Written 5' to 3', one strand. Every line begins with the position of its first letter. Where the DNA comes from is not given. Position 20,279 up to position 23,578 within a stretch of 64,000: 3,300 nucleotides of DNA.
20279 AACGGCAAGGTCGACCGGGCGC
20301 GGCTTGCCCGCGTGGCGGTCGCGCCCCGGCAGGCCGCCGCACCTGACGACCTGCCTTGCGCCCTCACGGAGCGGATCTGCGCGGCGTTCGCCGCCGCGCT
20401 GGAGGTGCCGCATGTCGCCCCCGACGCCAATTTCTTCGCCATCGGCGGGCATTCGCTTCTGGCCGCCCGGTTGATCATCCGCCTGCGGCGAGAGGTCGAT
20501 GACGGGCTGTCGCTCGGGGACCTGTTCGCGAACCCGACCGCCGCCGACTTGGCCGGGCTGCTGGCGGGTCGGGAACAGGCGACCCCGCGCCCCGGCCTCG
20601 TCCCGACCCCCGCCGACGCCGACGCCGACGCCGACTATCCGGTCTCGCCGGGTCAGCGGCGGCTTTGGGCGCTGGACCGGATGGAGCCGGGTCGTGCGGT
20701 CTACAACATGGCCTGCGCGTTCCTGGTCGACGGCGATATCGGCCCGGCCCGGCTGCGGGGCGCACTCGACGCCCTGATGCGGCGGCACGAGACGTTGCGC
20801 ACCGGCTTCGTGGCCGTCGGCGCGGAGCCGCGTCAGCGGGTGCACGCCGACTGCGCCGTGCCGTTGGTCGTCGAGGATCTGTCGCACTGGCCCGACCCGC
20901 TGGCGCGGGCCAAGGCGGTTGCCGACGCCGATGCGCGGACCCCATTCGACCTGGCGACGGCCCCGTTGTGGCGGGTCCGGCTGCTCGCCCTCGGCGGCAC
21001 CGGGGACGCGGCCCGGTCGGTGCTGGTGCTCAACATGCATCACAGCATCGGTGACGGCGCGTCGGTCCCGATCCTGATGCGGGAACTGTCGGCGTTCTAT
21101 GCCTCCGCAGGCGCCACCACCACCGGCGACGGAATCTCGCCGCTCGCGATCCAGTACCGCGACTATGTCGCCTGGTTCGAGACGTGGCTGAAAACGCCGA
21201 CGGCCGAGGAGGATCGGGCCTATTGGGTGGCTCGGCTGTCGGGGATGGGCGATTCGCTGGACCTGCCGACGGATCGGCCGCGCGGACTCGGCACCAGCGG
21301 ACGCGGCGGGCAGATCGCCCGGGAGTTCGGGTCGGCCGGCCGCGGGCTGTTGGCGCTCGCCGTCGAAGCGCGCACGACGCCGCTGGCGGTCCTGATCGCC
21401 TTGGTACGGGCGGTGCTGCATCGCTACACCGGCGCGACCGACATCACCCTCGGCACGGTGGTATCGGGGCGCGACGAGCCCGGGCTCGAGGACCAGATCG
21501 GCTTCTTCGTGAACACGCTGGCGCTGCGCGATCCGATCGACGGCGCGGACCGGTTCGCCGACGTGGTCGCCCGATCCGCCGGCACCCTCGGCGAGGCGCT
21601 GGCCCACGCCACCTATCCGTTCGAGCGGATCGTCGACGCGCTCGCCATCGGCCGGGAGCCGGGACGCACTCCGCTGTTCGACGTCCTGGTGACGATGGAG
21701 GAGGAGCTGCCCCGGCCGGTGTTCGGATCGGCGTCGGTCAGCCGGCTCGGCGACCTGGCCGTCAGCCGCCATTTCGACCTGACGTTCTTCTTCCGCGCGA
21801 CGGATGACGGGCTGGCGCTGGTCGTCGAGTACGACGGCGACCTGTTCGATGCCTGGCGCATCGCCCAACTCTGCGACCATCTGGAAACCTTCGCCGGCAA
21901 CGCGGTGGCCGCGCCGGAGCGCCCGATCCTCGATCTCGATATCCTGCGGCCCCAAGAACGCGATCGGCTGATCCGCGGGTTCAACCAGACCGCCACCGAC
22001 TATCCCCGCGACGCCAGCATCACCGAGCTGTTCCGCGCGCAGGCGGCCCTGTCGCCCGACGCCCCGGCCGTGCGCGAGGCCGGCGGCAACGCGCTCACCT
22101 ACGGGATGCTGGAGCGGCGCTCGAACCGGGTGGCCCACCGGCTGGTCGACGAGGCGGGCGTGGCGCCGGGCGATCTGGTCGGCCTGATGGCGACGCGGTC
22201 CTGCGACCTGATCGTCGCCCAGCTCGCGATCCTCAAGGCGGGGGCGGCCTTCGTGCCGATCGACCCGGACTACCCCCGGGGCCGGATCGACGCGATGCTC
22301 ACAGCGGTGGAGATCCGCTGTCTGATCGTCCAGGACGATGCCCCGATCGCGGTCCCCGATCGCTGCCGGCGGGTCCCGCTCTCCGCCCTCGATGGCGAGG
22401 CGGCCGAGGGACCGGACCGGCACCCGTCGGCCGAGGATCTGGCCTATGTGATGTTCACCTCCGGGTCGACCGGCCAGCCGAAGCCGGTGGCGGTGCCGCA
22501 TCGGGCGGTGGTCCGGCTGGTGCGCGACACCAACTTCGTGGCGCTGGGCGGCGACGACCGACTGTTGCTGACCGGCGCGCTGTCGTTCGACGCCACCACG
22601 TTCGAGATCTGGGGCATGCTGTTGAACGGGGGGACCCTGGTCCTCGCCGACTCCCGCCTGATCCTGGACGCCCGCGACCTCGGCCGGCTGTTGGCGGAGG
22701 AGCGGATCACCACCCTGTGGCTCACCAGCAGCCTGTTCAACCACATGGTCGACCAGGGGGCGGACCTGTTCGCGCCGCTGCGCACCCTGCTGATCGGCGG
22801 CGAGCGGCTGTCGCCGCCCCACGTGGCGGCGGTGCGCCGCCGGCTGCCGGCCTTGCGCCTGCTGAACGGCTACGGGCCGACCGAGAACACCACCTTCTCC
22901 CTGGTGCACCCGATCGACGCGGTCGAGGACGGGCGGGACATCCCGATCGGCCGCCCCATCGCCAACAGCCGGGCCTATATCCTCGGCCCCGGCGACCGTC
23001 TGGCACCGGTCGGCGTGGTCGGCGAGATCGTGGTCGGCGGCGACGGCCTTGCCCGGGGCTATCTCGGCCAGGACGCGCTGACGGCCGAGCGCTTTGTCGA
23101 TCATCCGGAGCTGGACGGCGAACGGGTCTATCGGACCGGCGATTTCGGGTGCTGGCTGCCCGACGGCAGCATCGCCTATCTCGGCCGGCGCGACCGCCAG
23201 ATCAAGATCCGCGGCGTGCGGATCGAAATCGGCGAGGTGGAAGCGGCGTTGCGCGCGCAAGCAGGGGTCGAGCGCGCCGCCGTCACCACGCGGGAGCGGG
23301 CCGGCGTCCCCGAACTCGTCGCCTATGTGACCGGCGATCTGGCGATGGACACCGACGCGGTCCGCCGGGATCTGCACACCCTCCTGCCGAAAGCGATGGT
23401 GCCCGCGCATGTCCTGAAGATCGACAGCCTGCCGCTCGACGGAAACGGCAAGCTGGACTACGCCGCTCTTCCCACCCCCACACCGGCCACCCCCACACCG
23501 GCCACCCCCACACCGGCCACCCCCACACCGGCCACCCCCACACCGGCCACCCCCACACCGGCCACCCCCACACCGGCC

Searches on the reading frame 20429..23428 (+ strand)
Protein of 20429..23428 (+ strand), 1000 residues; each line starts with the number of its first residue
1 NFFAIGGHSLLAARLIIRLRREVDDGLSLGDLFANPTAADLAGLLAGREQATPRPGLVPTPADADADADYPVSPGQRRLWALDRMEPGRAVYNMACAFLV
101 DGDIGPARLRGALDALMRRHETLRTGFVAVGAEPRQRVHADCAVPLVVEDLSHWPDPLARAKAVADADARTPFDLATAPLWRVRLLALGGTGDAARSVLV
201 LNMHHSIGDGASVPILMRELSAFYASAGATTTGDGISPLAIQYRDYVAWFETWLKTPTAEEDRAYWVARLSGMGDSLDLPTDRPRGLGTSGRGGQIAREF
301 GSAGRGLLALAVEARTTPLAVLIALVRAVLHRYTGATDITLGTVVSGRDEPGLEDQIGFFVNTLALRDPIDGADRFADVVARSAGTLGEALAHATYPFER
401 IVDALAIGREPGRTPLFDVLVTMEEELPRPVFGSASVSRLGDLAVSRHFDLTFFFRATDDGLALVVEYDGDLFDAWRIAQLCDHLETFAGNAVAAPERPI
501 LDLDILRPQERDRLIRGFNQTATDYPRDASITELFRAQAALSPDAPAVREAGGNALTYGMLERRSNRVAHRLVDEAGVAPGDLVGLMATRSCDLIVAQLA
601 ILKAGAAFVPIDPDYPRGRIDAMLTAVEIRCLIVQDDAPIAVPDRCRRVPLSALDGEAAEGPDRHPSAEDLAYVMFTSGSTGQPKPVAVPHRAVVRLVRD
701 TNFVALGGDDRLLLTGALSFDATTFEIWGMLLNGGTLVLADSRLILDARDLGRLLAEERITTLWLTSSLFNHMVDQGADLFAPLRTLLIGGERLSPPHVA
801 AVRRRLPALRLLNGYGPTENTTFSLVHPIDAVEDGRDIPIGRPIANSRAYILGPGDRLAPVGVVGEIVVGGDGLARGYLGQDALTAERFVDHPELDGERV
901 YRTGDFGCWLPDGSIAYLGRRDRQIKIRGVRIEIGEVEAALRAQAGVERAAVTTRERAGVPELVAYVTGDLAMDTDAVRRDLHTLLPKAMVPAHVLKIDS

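Call 7: search_protein_families(library=pfam, proteins=[window:20429-23428:+], max_evalue=0.001)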
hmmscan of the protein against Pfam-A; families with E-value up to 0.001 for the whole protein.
window:20429-23428:+ (1000 aa): 3 families
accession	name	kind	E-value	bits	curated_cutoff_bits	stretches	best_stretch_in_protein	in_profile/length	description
PF00668.25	Condensation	-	5.3e-85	286.2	30.6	1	69-514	4-455/456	Condensation domain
PF00501.34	AMP-binding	-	7e-81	272.4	29.9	1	535-879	1-384/384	AMP-binding enzyme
PF00550.31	PP-binding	-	7.5e-08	32.9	20.8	1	1-45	23-67/67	Phosphopantetheine attachment site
